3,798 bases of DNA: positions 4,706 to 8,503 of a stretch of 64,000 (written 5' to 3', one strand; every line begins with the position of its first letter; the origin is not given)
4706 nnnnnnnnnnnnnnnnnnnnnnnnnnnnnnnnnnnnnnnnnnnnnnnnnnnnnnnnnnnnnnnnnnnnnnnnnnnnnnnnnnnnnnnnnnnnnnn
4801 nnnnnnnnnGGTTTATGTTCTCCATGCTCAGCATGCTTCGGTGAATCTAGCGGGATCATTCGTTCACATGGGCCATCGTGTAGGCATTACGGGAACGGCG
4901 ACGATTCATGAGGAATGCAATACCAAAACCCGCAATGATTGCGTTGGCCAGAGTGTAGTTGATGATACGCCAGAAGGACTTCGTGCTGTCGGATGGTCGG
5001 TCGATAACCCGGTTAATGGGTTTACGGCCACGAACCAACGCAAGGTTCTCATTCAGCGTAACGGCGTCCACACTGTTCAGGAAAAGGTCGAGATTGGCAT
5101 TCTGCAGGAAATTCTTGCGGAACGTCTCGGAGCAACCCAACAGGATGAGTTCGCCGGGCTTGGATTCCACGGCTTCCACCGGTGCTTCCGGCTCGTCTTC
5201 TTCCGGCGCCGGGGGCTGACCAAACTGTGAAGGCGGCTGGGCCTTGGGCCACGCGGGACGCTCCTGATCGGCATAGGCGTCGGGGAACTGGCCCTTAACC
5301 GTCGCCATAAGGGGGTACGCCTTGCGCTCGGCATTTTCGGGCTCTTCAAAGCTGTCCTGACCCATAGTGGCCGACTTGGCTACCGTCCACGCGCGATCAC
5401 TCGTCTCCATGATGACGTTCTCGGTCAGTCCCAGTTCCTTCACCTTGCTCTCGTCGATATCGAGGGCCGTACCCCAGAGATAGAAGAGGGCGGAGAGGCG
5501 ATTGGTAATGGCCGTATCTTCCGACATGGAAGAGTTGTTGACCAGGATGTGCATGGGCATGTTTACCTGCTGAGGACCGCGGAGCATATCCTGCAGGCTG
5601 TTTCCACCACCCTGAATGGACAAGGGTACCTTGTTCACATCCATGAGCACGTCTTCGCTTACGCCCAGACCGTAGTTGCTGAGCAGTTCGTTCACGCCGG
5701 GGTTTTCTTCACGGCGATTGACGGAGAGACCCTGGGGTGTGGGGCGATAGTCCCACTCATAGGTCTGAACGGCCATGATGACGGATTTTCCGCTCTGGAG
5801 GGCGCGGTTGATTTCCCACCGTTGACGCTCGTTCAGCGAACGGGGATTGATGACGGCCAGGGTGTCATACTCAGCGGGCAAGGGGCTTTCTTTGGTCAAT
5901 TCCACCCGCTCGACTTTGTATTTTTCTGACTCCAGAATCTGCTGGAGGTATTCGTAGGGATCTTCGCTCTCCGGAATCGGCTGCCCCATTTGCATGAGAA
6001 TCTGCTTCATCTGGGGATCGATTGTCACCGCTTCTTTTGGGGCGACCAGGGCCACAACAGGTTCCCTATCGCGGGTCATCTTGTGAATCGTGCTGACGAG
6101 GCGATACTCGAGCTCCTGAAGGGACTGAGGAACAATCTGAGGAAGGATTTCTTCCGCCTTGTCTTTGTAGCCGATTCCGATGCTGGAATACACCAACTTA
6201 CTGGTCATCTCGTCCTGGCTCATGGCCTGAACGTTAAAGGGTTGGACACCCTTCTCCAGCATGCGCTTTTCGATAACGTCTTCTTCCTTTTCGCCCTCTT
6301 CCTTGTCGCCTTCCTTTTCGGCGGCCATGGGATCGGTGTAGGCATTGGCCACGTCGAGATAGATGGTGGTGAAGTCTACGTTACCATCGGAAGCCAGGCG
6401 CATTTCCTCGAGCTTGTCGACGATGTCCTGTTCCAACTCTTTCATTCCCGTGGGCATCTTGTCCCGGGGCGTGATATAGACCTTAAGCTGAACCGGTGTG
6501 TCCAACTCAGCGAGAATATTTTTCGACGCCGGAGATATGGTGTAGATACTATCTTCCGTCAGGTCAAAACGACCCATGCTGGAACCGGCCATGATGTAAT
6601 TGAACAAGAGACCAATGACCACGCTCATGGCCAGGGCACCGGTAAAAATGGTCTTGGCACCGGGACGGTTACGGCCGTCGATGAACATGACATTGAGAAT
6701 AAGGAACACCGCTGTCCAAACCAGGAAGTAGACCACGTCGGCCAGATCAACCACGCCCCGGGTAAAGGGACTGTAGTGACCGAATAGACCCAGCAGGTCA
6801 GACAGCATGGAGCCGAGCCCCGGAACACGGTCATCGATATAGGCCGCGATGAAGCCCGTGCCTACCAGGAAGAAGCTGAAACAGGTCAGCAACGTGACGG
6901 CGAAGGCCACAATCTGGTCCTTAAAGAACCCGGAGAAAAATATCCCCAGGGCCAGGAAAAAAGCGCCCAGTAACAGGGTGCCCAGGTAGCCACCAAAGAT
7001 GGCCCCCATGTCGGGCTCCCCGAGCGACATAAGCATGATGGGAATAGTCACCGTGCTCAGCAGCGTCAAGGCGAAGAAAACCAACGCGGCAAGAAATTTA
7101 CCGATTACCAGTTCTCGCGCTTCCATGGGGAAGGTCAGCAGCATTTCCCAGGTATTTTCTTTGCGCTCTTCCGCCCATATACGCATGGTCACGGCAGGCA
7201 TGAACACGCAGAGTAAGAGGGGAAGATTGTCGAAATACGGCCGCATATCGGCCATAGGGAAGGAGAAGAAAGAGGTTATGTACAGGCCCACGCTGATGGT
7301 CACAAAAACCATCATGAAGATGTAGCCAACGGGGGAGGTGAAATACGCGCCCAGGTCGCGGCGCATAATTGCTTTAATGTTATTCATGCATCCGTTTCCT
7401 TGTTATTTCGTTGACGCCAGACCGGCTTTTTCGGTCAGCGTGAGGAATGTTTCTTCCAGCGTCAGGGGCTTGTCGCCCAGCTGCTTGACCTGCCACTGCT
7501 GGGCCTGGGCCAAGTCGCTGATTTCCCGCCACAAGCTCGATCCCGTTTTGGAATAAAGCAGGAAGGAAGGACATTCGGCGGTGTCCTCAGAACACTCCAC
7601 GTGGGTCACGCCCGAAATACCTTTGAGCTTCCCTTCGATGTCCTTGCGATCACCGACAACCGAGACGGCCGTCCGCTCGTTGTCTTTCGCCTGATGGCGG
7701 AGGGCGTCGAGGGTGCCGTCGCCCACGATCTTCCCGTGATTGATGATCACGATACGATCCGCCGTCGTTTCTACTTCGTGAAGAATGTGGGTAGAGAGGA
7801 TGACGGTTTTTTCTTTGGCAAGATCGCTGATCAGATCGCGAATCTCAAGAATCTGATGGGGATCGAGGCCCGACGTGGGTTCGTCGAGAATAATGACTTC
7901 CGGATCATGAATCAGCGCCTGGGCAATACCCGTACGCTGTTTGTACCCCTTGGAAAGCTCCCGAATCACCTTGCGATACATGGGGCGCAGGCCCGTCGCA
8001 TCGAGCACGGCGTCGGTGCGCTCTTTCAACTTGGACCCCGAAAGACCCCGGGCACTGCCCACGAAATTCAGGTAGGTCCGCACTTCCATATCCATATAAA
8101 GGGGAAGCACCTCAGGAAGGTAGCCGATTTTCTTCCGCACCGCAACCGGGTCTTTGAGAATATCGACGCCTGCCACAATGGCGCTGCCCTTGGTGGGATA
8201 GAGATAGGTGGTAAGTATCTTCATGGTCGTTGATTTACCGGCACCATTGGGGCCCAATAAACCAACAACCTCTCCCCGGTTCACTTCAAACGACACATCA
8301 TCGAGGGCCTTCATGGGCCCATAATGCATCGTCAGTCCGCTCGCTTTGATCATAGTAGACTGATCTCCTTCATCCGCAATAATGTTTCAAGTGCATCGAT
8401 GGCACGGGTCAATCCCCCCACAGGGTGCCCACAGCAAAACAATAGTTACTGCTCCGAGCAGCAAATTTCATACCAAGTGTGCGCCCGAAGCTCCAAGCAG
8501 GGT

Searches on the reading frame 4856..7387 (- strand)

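Call 6: search_protein_families(library=pfam, proteins=[window:4856-7387:-], max_evalue=0.001)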
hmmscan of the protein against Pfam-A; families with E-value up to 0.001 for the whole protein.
window:4856-7387:- (843 aa): 6 families
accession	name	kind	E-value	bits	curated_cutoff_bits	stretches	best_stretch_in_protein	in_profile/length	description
PF09822.16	ABC_transp_aux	-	3.9e-31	108.8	34.7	1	474-771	15-287/288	ABC-type uncharacterized transport system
PF23357.1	DUF7088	-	8.3e-18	64.9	27.8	1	278-403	1-102/105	Domain of unknown function (DUF7088)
PF12679.13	ABC2_membrane_2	-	2.6e-09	37.2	27.2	1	57-183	76-210/283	ABC-2 family transporter protein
PF12698.13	ABC2_membrane_3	-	8.3e-08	32.1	31.6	1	58-218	170-318/347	ABC-2 family transporter protein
PF12730.13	ABC2_membrane_4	-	1.8e-06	28.5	27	1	46-170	41-177/179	ABC-2 family transporter protein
PF13346.12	ABC2_membrane_5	-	9e-05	22.5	25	1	46-177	28-162/205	ABC-2 family transporter protein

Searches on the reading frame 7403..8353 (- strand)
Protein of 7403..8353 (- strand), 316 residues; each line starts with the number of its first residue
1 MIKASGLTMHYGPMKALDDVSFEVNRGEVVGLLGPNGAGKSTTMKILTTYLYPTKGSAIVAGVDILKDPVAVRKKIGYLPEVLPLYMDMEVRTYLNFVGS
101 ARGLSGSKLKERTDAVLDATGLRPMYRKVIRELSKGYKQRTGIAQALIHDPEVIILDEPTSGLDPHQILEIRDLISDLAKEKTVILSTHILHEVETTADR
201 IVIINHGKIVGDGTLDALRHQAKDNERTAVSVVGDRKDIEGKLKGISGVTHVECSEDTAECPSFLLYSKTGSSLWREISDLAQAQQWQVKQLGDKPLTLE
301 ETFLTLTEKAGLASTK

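Call 6: search_protein_families(library=pfam, proteins=[window:7403-8353:-], max_evalue=0.001)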
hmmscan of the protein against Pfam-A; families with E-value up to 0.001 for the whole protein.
window:7403-8353:- (316 aa): 2 families
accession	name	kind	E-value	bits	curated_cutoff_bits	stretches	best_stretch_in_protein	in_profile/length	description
PF00005.33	ABC_tran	-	1.6e-30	106.9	25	1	17-161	1-137/137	ABC transporter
PF13304.12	AAA_21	-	4.4e-11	43.8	27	1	130-192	235-301/304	AAA domain, putative AbiEii toxin, Type IV TA system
